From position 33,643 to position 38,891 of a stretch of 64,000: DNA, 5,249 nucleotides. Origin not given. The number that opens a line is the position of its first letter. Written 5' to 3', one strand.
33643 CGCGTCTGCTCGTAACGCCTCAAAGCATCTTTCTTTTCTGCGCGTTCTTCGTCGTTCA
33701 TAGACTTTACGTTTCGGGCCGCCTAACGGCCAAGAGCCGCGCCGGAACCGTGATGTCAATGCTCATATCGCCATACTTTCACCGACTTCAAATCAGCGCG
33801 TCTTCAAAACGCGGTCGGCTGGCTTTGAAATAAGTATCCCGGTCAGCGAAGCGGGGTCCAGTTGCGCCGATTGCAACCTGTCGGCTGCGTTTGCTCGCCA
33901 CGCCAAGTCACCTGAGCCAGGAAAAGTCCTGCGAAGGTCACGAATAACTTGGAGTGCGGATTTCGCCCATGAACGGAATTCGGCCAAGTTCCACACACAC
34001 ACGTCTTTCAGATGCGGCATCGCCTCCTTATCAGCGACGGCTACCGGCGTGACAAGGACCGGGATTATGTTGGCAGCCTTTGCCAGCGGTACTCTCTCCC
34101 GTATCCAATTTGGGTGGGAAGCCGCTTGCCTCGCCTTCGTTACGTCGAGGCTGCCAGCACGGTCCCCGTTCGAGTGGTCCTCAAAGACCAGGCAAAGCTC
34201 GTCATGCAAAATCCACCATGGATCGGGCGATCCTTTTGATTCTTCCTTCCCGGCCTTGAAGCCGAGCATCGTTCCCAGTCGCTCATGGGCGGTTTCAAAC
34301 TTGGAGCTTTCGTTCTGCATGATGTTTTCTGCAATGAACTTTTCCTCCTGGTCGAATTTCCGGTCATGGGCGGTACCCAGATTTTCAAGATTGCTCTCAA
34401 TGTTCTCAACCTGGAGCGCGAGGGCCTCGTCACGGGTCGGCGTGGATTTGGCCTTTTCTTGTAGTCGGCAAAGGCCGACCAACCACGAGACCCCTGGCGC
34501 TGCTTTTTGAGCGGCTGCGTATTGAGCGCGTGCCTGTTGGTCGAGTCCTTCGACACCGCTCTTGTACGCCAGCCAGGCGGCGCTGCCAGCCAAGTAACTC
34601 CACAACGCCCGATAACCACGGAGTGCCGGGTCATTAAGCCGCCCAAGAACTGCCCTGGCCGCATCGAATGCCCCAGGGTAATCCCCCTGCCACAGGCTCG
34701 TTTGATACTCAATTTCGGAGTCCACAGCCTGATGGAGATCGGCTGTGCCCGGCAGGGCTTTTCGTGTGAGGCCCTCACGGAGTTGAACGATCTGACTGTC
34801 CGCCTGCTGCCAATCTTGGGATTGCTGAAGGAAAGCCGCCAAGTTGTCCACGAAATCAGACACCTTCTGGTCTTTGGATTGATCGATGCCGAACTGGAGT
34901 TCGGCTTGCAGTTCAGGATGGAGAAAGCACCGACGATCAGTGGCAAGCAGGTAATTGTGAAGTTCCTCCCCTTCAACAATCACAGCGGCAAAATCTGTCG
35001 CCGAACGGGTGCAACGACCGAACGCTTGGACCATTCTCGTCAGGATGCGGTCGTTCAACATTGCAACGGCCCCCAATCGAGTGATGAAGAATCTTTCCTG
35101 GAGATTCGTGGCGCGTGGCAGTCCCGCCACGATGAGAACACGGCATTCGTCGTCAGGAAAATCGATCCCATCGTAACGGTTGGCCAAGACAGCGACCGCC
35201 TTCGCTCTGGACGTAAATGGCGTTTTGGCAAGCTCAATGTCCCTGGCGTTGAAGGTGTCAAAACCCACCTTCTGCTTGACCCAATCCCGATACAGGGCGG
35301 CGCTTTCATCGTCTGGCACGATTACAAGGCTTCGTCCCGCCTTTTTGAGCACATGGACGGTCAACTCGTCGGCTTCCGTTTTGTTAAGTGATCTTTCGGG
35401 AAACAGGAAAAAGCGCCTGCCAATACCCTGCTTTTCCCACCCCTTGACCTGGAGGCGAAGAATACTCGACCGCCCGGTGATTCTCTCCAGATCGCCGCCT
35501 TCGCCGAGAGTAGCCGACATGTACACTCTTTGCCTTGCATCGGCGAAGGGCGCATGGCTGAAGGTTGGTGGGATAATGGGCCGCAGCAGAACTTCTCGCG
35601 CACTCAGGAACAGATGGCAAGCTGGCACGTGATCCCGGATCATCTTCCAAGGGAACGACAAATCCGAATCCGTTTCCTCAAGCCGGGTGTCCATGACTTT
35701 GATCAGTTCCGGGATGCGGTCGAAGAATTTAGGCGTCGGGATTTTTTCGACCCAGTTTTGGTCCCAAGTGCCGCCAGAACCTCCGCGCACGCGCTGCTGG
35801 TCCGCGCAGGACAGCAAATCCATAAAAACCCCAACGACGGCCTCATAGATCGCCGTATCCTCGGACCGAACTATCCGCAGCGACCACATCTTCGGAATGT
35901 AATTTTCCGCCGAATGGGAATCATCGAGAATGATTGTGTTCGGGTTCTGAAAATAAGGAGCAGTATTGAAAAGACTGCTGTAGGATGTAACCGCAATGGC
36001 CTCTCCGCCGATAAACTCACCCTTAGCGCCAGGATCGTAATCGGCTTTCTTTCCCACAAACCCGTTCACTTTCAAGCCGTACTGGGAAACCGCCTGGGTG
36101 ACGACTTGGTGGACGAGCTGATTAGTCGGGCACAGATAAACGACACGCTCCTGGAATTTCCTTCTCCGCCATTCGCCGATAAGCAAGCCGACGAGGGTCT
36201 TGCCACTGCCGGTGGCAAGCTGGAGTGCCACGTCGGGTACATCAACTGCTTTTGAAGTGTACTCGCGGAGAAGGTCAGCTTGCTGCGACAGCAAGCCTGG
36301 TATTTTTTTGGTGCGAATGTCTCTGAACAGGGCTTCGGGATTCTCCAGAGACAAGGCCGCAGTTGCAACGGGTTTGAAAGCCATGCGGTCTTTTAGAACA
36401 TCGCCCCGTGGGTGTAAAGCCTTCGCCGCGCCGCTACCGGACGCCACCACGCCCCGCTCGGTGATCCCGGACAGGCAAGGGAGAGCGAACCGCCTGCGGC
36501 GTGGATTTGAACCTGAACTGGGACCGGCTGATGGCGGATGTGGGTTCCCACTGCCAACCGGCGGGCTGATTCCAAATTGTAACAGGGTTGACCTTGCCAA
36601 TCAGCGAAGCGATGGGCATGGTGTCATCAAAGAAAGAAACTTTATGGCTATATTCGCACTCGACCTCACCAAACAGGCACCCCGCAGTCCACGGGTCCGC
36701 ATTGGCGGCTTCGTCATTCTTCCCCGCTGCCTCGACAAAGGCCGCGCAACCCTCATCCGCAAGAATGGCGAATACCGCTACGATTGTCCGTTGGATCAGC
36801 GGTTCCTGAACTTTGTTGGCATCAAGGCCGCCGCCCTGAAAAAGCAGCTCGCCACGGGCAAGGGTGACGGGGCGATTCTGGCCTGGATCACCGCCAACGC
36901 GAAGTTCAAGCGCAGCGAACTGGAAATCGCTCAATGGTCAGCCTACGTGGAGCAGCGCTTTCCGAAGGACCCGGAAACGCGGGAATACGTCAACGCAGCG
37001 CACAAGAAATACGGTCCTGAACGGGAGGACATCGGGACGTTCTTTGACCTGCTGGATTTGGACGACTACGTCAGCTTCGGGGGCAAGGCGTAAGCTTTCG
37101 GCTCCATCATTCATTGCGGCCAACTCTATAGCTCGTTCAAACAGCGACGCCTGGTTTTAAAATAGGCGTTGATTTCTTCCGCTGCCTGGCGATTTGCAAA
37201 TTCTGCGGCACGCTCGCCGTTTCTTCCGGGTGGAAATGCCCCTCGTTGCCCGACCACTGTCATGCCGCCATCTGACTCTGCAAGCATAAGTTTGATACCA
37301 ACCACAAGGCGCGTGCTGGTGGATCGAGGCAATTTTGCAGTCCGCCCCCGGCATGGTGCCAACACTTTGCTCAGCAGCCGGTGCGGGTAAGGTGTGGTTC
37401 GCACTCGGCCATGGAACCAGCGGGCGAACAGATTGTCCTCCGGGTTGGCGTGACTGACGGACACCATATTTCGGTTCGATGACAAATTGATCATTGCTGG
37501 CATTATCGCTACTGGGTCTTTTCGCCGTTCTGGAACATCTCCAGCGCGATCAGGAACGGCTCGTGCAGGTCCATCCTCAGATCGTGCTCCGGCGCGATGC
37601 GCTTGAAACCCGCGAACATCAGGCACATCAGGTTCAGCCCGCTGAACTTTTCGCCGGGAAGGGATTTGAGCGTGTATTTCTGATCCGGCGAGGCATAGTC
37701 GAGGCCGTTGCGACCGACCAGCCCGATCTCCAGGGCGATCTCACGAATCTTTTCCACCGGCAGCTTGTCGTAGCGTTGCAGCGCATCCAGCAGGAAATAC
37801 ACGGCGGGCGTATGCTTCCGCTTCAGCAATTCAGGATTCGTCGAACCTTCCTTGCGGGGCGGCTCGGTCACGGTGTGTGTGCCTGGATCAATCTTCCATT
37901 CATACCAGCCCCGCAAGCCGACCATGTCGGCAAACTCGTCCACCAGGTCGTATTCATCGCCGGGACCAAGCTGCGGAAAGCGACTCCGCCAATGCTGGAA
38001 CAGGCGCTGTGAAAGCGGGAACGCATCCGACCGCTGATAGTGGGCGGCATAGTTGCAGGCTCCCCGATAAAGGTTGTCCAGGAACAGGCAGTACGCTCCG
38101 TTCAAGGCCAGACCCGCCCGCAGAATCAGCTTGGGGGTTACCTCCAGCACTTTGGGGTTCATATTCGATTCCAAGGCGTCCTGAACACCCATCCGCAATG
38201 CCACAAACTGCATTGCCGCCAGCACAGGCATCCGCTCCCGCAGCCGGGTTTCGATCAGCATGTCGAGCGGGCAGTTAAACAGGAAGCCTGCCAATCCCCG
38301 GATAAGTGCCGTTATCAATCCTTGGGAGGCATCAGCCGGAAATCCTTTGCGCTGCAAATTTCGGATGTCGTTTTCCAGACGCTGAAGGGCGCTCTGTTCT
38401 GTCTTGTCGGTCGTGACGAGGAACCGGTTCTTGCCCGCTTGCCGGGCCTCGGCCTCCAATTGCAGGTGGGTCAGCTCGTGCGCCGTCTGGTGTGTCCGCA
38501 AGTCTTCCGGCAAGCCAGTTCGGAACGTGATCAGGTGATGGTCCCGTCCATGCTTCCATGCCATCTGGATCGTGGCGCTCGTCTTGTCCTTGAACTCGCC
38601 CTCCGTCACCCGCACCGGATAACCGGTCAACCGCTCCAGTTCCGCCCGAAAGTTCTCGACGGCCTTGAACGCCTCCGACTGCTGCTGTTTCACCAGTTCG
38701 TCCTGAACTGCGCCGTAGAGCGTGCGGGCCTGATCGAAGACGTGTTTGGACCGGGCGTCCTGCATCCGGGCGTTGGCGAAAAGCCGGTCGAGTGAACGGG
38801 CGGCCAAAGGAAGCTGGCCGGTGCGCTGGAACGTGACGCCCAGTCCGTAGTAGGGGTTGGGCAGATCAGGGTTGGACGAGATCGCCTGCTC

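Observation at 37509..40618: Second copy of the ~170-aa protein, again flanked by HExxH proteins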

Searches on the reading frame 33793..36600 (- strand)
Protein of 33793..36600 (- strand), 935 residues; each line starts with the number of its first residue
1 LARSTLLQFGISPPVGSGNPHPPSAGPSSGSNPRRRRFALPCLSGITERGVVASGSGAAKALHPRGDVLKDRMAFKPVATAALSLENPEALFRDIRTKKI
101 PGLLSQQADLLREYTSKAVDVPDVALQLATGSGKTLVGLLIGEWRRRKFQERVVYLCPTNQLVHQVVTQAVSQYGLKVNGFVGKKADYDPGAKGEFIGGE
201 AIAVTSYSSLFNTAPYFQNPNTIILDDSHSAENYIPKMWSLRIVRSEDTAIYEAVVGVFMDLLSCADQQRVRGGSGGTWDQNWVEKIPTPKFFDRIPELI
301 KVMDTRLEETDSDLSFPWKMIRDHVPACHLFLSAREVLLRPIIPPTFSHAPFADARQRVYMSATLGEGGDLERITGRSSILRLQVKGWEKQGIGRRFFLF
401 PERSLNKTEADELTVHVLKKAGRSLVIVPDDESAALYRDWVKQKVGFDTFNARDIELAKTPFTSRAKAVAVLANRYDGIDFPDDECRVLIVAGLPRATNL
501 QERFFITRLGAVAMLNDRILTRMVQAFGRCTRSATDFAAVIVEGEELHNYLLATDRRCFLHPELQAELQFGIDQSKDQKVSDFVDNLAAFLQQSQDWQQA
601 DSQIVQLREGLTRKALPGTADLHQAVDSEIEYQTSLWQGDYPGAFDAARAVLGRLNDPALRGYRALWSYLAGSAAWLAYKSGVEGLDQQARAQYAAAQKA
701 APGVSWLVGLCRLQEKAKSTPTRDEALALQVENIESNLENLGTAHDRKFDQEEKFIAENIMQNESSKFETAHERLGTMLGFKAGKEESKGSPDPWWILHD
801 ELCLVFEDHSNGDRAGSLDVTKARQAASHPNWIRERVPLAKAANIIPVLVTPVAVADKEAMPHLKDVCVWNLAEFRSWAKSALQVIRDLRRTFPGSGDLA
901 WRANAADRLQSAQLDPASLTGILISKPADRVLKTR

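Call 4: search_protein_families(library=pfam, proteins=[window:33793-36600:-], max_evalue=0.1)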
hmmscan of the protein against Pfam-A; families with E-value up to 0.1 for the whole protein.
window:33793-36600:- (935 aa): 3 families
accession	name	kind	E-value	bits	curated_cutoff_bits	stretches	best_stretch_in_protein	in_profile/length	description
PF00270.35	DEAD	-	6.5e-10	39.4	26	1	122-231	15-129/167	DEAD/DEAH box helicase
PF04851.21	ResIII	-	4.9e-08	33.5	22.5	1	122-232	24-138/164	Type III restriction enzyme, res subunit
PF13307.12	Helicase_C_2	-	1.6e-07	32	25.3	1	469-542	67-149/170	Helicase C-terminal domain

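Call 8: search_protein_families(library=ncbifam, proteins=[window:33793-36600:-], max_evalue=0.1)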
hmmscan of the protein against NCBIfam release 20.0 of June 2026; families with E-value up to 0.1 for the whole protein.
window:33793-36600:- (935 aa): 7 families
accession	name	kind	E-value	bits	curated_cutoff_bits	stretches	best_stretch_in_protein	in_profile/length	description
NF010337.0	PRK13766.1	equivalog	0.0021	16.2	610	1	128-168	37-77/781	Hef nuclease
TIGR00604.1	rad3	subfamily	0.0096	14.5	246.95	1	477-541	597-670/706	DNA repair helicase (rad3)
NF008744.0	PRK11776.1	equivalog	0.015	13.8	524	1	121-169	41-91/460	ATP-dependent RNA helicase DbpA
TIGR01407.1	dinG_rel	hypoth_equivalog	0.015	13.5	547.7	0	476-542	775-849/889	putative DnaQ family exonuclease/DinG family helicase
TIGR04095.1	dnd_restrict_1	equivalog_domain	0.016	14.2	600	1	126-176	29-79/451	DNA phosphorothioation system restriction enzyme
NF046051.1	restrict_EcoAI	equivalog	0.046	12.1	550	1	124-178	180-235/768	EcoAI/FtnUII family type I restriction enzme subunit R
NF052344.1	slr1601_fam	subfamily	0.057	13.5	70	0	709-773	24-85/91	slr1601 family putative cell division protein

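Call 9: search_protein_families(library=padloc, proteins=[window:33793-36600:-], max_evalue=0.1)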
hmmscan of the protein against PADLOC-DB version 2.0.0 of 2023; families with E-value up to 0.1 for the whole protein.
window:33793-36600:- (935 aa): 11 families
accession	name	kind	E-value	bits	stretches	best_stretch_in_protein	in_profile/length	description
PDLC04987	PDC-S28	-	1.4e-116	388.9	1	85-895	17-812/846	-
PDLC04986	PDC-S28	-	2.3e-108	361.7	1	87-920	18-820/831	-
PDLC01439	typeIV_DinG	-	1.4e-11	41.8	2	343-542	325-538/575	CAS-IV-A; associated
PDLC01763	Cas3b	-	0.00022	18.1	1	107-170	250-313/762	-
PDLC01770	Cas3g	-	0.00061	16.4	1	120-170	26-78/733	-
PDLC02707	PbeA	-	0.00076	16.2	1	125-177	272-325/672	PbeA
PDLC01759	Cas3b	-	0.0025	14.6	1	124-170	233-280/711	-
PDLC02704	PbeA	-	0.0099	12.4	1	126-170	275-324/682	PbeA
PDLC02029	Cas3d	-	0.014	11.5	1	123-171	46-91/758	-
PDLC00186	HamB1|HamB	-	0.036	10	1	130-171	170-212/864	DEAD-box helicase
PDLC02033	Cas3fv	-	0.05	9.6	1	116-174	394-450/951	-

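Call 10: search_protein_families(library=phrogs, proteins=[window:33793-36600:-], max_evalue=0.1)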
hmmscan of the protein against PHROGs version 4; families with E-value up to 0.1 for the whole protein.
window:33793-36600:- (935 aa): 7 families
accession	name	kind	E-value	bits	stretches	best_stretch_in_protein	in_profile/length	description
phrog_16128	-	unknown function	5.8e-37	128.4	1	120-569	56-495/827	-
phrog_2488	-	DNA, RNA and nucleotide metabolism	5.9e-14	52.7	2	420-541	425-551/579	DNA helicase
phrog_16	-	DNA, RNA and nucleotide metabolism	4.9e-11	42.6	1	109-229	271-386/986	DNA helicase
phrog_16259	-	DNA, RNA and nucleotide metabolism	3.8e-05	24.1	1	119-232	126-237/330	DNA helicase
phrog_6819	-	DNA, RNA and nucleotide metabolism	0.002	17.6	1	111-190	21-103/645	Holliday junction branch migration helicase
phrog_62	-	DNA, RNA and nucleotide metabolism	0.0051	15.2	1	118-232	708-821/1881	DNA helicase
phrog_16664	-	unknown function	0.011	16.9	1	402-484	2-79/89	-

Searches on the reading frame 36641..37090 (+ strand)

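Call 25: search_protein_families(library=pfam, proteins=[window:36641-37090:+], max_evalue=1)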
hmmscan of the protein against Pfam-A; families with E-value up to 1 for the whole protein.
window:36641-37090:+ (150 aa): 2 families
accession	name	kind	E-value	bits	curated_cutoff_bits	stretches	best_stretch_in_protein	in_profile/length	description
PF16798.10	DUF5069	-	1.4e-44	151.9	27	1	11-143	1-132/133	Domain of unknown function (DUF5069)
PF04417.17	DUF501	-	0.095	13.1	23.8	1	88-133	39-84/139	Protein of unknown function (DUF501)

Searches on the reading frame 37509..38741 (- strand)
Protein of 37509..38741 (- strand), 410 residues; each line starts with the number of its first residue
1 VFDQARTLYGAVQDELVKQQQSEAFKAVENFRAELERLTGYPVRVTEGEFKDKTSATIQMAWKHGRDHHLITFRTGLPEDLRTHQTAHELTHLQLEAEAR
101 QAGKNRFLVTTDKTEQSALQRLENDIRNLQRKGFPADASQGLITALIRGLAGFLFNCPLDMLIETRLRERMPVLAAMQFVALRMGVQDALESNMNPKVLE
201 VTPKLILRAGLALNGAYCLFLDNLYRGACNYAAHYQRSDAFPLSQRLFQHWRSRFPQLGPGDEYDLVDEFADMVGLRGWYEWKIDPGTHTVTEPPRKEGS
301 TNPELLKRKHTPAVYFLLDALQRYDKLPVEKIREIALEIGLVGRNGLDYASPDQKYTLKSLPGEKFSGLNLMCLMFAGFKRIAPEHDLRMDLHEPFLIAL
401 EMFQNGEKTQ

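Call 25: search_protein_families(library=pfam, proteins=[window:37509-38741:-], max_evalue=1)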
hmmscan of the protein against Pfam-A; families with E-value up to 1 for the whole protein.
window:37509-38741:- (410 aa): 1 family
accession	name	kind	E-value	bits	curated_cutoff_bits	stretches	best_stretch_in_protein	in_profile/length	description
PF18606.7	HTH_53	-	0.28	11.3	30.6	1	88-117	26-55/62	Zap helix turn helix N-terminal domain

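Call 80: search_solved_structures(query=window:37509-38711:-, max_evalue=10)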
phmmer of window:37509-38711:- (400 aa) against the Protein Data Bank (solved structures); distinct sequences matched with E-value up to 10: 1.
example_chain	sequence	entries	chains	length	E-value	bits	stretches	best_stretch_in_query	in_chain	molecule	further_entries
6wn5_A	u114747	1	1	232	0.71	11.8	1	110-203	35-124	Transcriptional regulator HdfR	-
